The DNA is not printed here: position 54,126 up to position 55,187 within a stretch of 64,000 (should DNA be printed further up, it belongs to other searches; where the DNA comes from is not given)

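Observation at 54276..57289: Tightly coupled three-gene P-loop cassette inserted behind tpiA: candidate uncharacterised NTPase system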

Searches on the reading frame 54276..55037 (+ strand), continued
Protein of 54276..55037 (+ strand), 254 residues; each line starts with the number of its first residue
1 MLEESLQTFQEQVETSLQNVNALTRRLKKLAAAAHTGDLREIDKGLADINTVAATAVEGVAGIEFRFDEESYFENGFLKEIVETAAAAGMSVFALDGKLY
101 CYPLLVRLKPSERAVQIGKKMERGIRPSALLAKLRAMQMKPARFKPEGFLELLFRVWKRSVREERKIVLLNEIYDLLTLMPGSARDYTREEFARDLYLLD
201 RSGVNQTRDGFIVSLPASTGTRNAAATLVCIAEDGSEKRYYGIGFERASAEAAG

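Call 35: predict_structure(alignment_id=A4)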
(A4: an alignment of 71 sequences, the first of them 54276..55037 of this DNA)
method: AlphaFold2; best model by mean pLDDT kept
length: 254 residues; sequences in the alignment: 71
mean_pLDDT: 91.4   pTM: 0.77
mean pLDDT of the five models: 91.4, 91.1, 90.5, 90.3, 89.4
residues with pLDDT >= 90: 196; 70-90: 46; 50-70: 11; < 50: 1
segments of 3 or more residues with pLDDT < 50: none
pLDDT, mean of each block of 10 residues (from residue 1): 95 97 98 97 95 97 93 92 94 92 90 90 91 90 94 96 94 92 80 94 97 83 80 90 91 53
secondary structure, 60 per line:
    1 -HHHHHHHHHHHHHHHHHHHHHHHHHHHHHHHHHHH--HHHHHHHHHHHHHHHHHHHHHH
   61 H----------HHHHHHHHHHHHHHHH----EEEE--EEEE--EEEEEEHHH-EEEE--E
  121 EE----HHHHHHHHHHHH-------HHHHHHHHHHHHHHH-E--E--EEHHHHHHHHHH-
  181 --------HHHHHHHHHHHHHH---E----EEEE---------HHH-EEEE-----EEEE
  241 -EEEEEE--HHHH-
elements in order: H2-36 H39-61 H72-87 E92-95 E98-101 E104-109 E114-117 E120-122 H127-138 H146-160 H170-179 H189-202 E211-214 E228-231 E237-240 E242-247 H250-253

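Call 38: fold_search(model_id=the predicted structure, library=pdb)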
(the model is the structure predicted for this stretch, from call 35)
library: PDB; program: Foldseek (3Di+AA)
matches with E <= 10: 157; with E <= 0.001: 0
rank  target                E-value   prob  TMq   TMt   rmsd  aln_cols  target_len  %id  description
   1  3ehh_B                7.0e-01  0.15  0.21  0.27  23.3       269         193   10  Crystal structure of DesKC-H188V in complex with ADP (released 2009-09-15)
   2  9g2l_B                9.3e-01  0.11  0.21  0.10  28.7       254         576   11  Cryo-EM structure of IrtAB in inward-facing state in LMNG (released 2024-12-18)
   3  7oj0_8                1.1e+00  0.07  0.18  0.14  23.2       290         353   11  Cryo-EM structure of 70S ribosome stalled with TnaC peptide and RF2 (released 2021-09-15)
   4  1yvl_A                1.1e+00  0.06  0.18  0.09  21.1       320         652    8  Structure of Unphosphorylated STAT1 (released 2005-03-22)
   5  7qnl                  1.2e+00  0.14  0.19  0.20  15.3       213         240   12  LOV2-DARPIN FUSION - D4_DeltaLOV (released 2023-07-05)
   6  8xje_A                1.5e+00  0.13  0.19  0.28  19.1       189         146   10  Crystal structure of the YqeY protein from Campylobacter jejuni (released 2024-05-22)
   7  9gm5_A                1.5e+00  0.08  0.19  0.13  14.5       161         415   11  OCCM maturation intermediate stalled with an Arginine Finger mutation in Mcm5: Conformer 1 (released 2025-03-05)
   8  4v67_AX               1.5e+00  0.04  0.16  0.12  21.0       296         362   11  Crystal structure of a translation termination complex formed with release factor RF2. (released 2014-07-09)
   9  5xns_A                1.7e+00  0.06  0.14  0.10  16.1       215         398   10  Crystal structure of the Smc head domain with an extended coiled coil bound to the C-terminal domain of ScpA derived f (released 2017-08-02)
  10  8hqs_B                1.8e+00  0.28  0.23  0.15  10.6       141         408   10  Cryo-EM structure of 8-subunit Smc5/6 head region (released 2024-06-19)
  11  9kjx_B                1.8e+00  0.05  0.12  0.06  19.4       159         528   15  Cryo-EM structure of the Retron-Eco7 complex (state 1) (released 2025-11-12)
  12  3auy_A                1.9e+00  0.23  0.23  0.17  10.6       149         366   14  Crystal structure of Rad50 bound to ADP (released 2011-05-25)
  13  6vbu_2                2.0e+00  0.96  0.22  0.09   1.4        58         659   14  Structure of the bovine BBSome complex (released 2020-01-29)
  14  2yxh_A                2.0e+00  0.38  0.18  0.37  14.5        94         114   20  Crystal structure of mazG-related protein from Thermotoga maritima (released 2007-10-30)
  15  1yvl_B                2.1e+00  0.04  0.18  0.09  22.0       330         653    8  Structure of Unphosphorylated STAT1 (released 2005-03-22)
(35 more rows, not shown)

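Call 39: find_encoding_contigs(protein=window:54276-55037:+, flank=10000, max_places=3)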
Protein window:54276-55037:+ (254 aa): no gene with exactly this product is on record in the collection.

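Call 42: search_protein_families(library=pfam, proteins=[L003:14-1267:+, L004:6041-7483:+, L004:7408-7929:+, L004:10945-11778:+, L005:6201-7940:+, L005:11482-11991:-, L072:62-1987:+, L072:5698-8511:+, L048:11043-14453:+, L003:4521-5741:-], max_evalue=0.001)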
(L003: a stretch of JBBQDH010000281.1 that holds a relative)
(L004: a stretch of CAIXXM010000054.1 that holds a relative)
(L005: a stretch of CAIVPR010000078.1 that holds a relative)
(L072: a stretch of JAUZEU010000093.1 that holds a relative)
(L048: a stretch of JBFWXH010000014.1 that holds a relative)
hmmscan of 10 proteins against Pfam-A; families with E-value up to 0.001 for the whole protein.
L003:14-1267:+ (418 aa): 2 families
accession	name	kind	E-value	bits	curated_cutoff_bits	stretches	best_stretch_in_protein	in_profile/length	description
PF00174.25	Oxidored_molyb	-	3e-59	199.8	24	1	33-203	1-169/169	Oxidoreductase molybdopterin binding domain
PF03404.22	Mo-co_dimer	-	4.6e-10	40.1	22.7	1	229-332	4-128/138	Mo-co oxidoreductase dimerisation domain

L004:6041-7483:+ (481 aa): 13 families
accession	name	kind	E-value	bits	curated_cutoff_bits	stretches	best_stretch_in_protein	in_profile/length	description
PF07992.20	Pyr_redox_2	-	6.7e-29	101.7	26.1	1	154-462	2-291/291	Pyridine nucleotide-disulphide oxidoreductase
PF14691.11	Fer4_20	-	1.2e-26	93.2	25.8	1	33-140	2-112/113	Dihydroprymidine dehydrogenase domain II, 4Fe-4S cluster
PF13450.12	NAD_binding_8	-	9.9e-11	42.2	21.9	1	157-191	1-35/68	NAD(P)-binding Rossmann-like domain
PF00070.33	Pyr_redox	-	1.3e-09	38.9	22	1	154-226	1-64/82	Pyridine nucleotide-disulphide oxidoreductase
PF01593.30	Amino_oxidase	-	1.4e-08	34.9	19.8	1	163-192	2-31/443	Flavin containing amine oxidoreductase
PF01266.30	DAO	-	2.8e-08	34.1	27.9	1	154-188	1-35/353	FAD dependent oxidoreductase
PF13738.12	Pyr_redox_3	-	5.1e-08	33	30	0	157-188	2-33/305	Pyridine nucleotide-disulphide oxidoreductase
PF12831.13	FAD_oxidored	-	5.8e-08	32.9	27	1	155-195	2-42/416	FAD dependent oxidoreductase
PF03486.20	HI0933_like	-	1.8e-06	28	50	1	154-188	2-36/244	HI0933-like protein Rossmann domain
PF00890.30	FAD_binding_2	-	7.7e-06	25.8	20.4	1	155-189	2-36/414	FAD binding domain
PF01494.25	FAD_binding_3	-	3.4e-05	23.7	22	1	155-185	4-34/349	FAD binding domain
PF00743.25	FMO-like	-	0.00015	20.8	22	0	153-193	2-42/532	Flavin-binding monooxygenase-like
PF01946.23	Thi4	-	0.00017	21.3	26.2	1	154-199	19-65/235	Thi4 family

L004:7408-7929:+ (174 aa): 6 families
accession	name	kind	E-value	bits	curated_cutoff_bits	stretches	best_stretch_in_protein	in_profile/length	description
PF00583.31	Acetyltransf_1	-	2.4e-17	63.7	20.7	1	38-153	4-116/116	Acetyltransferase (GNAT) family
PF13508.13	Acetyltransf_7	-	1.1e-13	51.8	27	1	74-154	5-83/84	Acetyltransferase (GNAT) domain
PF13673.13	Acetyltransf_10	-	2.7e-08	34.3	23.6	1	74-156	33-110/128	Acetyltransferase (GNAT) domain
PF14542.12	Acetyltransf_CG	-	2.3e-05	24.9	30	1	84-133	12-61/80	GCN5-related N-acetyl-transferase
PF08445.16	FR47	-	5.6e-05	23.5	22.1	1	91-156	16-80/86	FR47-like protein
PF13302.13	Acetyltransf_3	-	6.5e-05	24.1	25.4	1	68-154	52-138/138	Acetyltransferase (GNAT) domain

L004:10945-11778:+ (278 aa): 9 families
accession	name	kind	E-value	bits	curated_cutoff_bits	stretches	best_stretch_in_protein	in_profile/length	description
PF13847.12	Methyltransf_31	-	4.6e-19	69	27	1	42-150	2-113/145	Methyltransferase domain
PF13649.12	Methyltransf_25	-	2.3e-14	54.3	27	1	47-142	1-97/97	Methyltransferase domain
PF08241.18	Methyltransf_11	-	1.3e-12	48.7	21.2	1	48-146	1-95/95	Methyltransferase domain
PF13489.12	Methyltransf_23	-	3.6e-12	46.8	27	1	41-153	20-123/164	Methyltransferase domain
PF08242.18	Methyltransf_12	-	2.6e-11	44.5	30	1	48-144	1-98/98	Methyltransferase domain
PF01209.24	Ubie_methyltran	-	6.1e-09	36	20.1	1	42-148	46-153/233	ubiE/COQ5 methyltransferase family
PF05175.20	MTS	-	1.3e-07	31.9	23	1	45-117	33-104/170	Methyltransferase small domain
PF06325.19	PrmA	-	7.7e-05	22.8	22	1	41-145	159-257/296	Ribosomal protein L11 methyltransferase (PrmA)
PF02475.24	TRM5-TYW2_MTfase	-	0.00026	21.4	28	1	42-148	35-137/164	TRM5/TYW2 methyltransferase domain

L005:6201-7940:+ (580 aa): 1 family
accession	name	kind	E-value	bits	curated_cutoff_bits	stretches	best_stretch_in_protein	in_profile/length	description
PF13482.12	RNase_H_2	-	8.1e-36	123.9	22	1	259-425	1-161/165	RNase_H superfamily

L005:11482-11991:- (169 aa): 1 family
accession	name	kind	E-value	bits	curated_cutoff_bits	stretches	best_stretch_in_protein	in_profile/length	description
PF06114.19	Peptidase_M78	-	1.5e-15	57.6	22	1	64-164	28-122/123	IrrE N-terminal-like domain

L072:62-1987:+ (642 aa): 2 families
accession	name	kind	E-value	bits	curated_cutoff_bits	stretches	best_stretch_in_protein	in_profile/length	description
PF25183.1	OMP_b-brl_4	-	2.5e-143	479.8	30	1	9-635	239-838/838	Outer membrane beta barrel domain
PF00593.30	TonB_dep_Rec_b-barrel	-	3.1e-06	27.8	27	1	63-583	103-423/436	TonB dependent receptor-like, beta-barrel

L072:5698-8511:+ (938 aa): 4 families
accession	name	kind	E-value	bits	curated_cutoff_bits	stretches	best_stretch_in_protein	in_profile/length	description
PF07583.16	PSCyt2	-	1.5e-87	293.4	29.8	1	175-385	1-207/209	Protein of unknown function (DUF1549)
PF07587.16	PSD1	-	1.6e-81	273.8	28.5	1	654-904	1-243/244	Protein of unknown function (DUF1553)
PF13442.11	Cytochrome_CBB3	-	1.4e-05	25.8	27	0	35-114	6-68/68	Cytochrome C oxidase, cbb3-type, subunit III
PF07635.16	PSCyt1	-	2.4e-05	25.3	22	1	43-100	1-59/59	Planctomycete cytochrome C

L048:11043-14453:+ (1137 aa): 7 families
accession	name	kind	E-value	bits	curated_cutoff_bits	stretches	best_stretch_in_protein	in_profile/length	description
PF13191.12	AAA_16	-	2.8e-23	83.7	32.6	1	286-472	1-165/167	AAA ATPase domain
PF00211.25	Guanylate_cyc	-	1.2e-21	77.6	21.9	1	73-256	6-172/183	Adenylate and Guanylate cyclase catalytic domain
PF12773.13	DZR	-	1.8e-08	34.9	27.3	1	3-46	1-45/45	Double zinc ribbon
PF13240.11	Zn_Ribbon_1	-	1.8e-07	31.2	25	1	28-48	2-22/23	zinc-ribbon domain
PF13424.12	TPR_12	-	5.3e-07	30.2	30.1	1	779-849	4-76/77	Tetratricopeptide repeat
PF13401.12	AAA_22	-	2e-05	25.3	27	1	308-378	4-65/130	AAA domain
PF20720.3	nSTAND3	-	0.00052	20.2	27.2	0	310-343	18-51/155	Novel STAND NTPase 3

L003:4521-5741:- (406 aa): 3 families
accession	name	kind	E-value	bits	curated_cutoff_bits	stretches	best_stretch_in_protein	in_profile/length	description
PF01339.22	CheB_methylest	-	6.2e-47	160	24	1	9-180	1-174/174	CheB methylesterase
PF00027.35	cNMP_binding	-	2.6e-18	66.2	27.5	1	210-290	2-82/89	Cyclic nucleotide-binding domain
PF13545.12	HTH_Crp_2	-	2.4e-11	43.9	27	1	329-393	1-62/70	Crp-like helix-turn-helix domain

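Call 54: search_protein_representatives(alignment_id=A4)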
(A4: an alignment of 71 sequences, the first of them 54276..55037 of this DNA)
Query: 71 sequences, 263 profile positions. Proteins with E-value up to 0.001 (for the whole library): 958; up to 1e-10: 690; up to 1e-30: 309. The best 150 are listed.
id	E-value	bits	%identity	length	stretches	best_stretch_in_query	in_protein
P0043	5.3e-110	383.4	-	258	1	6-261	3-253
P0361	2.0e-107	374.9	-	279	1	4-260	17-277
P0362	2.8e-102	358.1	-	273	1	4-260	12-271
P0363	4.2e-89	314.9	-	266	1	6-260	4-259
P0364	8.0e-89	313.9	-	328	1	7-260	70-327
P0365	1.5e-88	313.1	-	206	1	62-261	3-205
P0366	5.9e-88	311.1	-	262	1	3-259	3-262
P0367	2.5e-87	309.0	-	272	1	6-261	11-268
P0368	1.0e-86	307.0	-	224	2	3-157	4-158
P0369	1.7e-86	306.3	-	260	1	6-260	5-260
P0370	1.4e-85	303.4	-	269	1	5-259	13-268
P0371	1.5e-85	303.2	-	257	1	7-259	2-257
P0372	1.9e-84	299.6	-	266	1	3-261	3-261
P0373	4.9e-83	295.0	-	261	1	8-261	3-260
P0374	1.1e-81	290.6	-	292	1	6-260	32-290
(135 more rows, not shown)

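Call 61: fold_search(model_id=the predicted structure, library=viral)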
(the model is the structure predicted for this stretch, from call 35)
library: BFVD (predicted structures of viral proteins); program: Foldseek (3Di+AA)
matches with E <= 10: 267; with E <= 0.001: 0
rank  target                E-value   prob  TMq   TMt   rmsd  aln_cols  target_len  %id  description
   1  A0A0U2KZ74            5.5e-02  0.28  0.17  0.17  20.9       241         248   16  Putative nucleoside triphosphate pyrophosphohydrolase [Pseudomonas phage SM1]
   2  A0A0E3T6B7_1          1.7e-01  0.08  0.14  0.05  21.3       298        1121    9  Tape measure protein [Bacillus phage Stills]
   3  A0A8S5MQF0            2.2e-01  0.33  0.21  0.29  12.1       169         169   12  Uncharacterized protein [Podoviridae sp. ctUS21]
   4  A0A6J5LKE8            2.8e-01  0.23  0.22  0.10  20.0       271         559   11  Uncharacterized protein [uncultured Caudovirales phage]
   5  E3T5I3                3.3e-01  0.30  0.19  0.13  26.8       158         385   12  Restriction endonuclease type IV Mrr domain-containing protein [Cafeteria roenbergensis virus (strain BV-PW1)]
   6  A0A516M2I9            3.7e-01  0.47  0.21  0.30  22.3       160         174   14  (no name in the UniProt tables at hand)
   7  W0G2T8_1              3.7e-01  0.07  0.16  0.05  22.2       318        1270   11  RNA-directed RNA polymerase L [Sclerotinia sclerotiorum negative-stranded RNA virus 5]
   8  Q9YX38                3.7e-01  0.06  0.15  0.12  20.5       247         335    9  Non-structural protein P9-1 [Fiji disease virus (isolate Sugarcane)]
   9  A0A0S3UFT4            3.9e-01  0.95  0.23  0.40  13.1       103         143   19  Uncharacterized protein [Pseudomonas phage phiR18]
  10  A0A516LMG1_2          3.9e-01  0.05  0.09  0.04  19.7       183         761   10  (no name in the UniProt tables at hand)
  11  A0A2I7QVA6            4.4e-01  0.23  0.24  0.15  21.7       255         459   10  (no name in the UniProt tables at hand)
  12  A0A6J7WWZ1            4.6e-01  0.16  0.17  0.22  10.2       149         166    9  Uncharacterized protein [uncultured Caudovirales phage]
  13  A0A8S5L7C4            4.6e-01  0.11  0.20  0.12  31.2       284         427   10  Uncharacterized protein [CrAss-like virus sp. ctt4r3]
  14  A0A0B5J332            5.2e-01  0.25  0.20  0.21  20.9       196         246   13  Putative membrane protein [Pandoravirus inopinatum]
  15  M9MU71                5.2e-01  0.16  0.17  0.23  14.2       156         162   10  (no name in the UniProt tables at hand)
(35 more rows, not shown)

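Call 68: search_protein_families(library=pfam, alignment_id=A7, max_evalue=0.00001)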
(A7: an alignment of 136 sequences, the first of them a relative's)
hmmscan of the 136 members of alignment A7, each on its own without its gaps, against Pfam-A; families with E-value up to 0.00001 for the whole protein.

A. member 1, L023:6135-7202:+ (356 aa): 3 families
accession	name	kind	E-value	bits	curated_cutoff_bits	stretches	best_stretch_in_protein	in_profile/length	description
PF00891.24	Methyltransf_2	-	5.4e-28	98.2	22.3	1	132-334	1-210/210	O-methyltransferase domain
PF08100.18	Dimerisation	-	1.3e-11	44.6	25.6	1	32-103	7-84/93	O-methyltransferase dimerisation domain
PF13489.12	Methyltransf_23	-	4.3e-06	27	27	1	182-335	21-161/164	Methyltransferase domain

B. families by the number of members that match (of 136 scanned): 193 families (the first 25 are shown)
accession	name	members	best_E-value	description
PF02515.22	CoA_transf_3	5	1.8e-108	CoA-transferase family III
PF00296.26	Bac_luciferase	3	4.3e-58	Luciferase-like monooxygenase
PF00005.33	ABC_tran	3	1.1e-51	ABC transporter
PF13304.12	AAA_21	3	5.8e-16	AAA domain, putative AbiEii toxin, Type IV TA system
PF01032.23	FecCD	2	6e-87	FecCD transport family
PF00768.25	Peptidase_S11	2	4.9e-64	D-alanyl-D-alanine carboxypeptidase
PF00122.25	E1-E2_ATPase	2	6.7e-60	E1-E2 ATPase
PF01863.23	YgjP-like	2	2.4e-57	YgjP-like, metallopeptidase domain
PF00535.33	Glycos_transf_2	2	2e-40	Glycosyl transferase family 2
PF00702.32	Hydrolase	2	4.1e-40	haloacid dehalogenase-like hydrolase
PF13173.12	AAA_14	2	2.1e-33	AAA domain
PF13635.12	DUF4143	2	7.2e-33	Domain of unknown function (DUF4143)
PF12973.13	Cupin_7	2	4.5e-29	ChrR Cupin-like domain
PF13641.12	Glyco_tranf_2_3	2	7.3e-26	Glycosyltransferase like family 2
PF04326.19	SLFN_AlbA_2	2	1.3e-22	Schlafen, AlbA_2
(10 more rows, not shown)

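Call 69: search_protein_families(library=padloc, alignment_id=A7, max_evalue=1e-15)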
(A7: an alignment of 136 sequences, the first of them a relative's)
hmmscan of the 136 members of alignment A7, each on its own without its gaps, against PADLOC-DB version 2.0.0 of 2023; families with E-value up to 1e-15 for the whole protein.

A. member 1, L023:6135-7202:+ (356 aa): 0 families

B. families by the number of members that match (of 136 scanned): 84 families (the first 25 are shown)
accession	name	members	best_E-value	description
PDLC04135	mad3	3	3.7e-56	mads_3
PDLC04787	PDC-S01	2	9.4e-146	-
PDLC04134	mad2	2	5.3e-50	mads_2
PDLC04789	PDC-S01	2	8.8e-33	-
PDLC03019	MTase_I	1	4.4e-230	Type I methyltransferase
PDLC04786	PDC-S01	1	4.5e-175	-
PDLC03035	MTase_I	1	3.6e-132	Type I methyltransferase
PDLC03927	PsyrA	1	1.7e-129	-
PDLC04792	PDC-S01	1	6.9e-120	-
PDLC00002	DruA1|DruA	1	1.3e-114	DUF4338 domain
PDLC03240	MTase_II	1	3.2e-113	Type II methyltransferase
PDLC03040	REase_I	1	1e-112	Type I restriction enzyme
PDLC04788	PDC-S01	1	2.6e-109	-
PDLC03041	REase_I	1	2.6e-82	Type I restriction enzyme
PDLC03031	MTase_I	1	2.2e-81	Type I methyltransferase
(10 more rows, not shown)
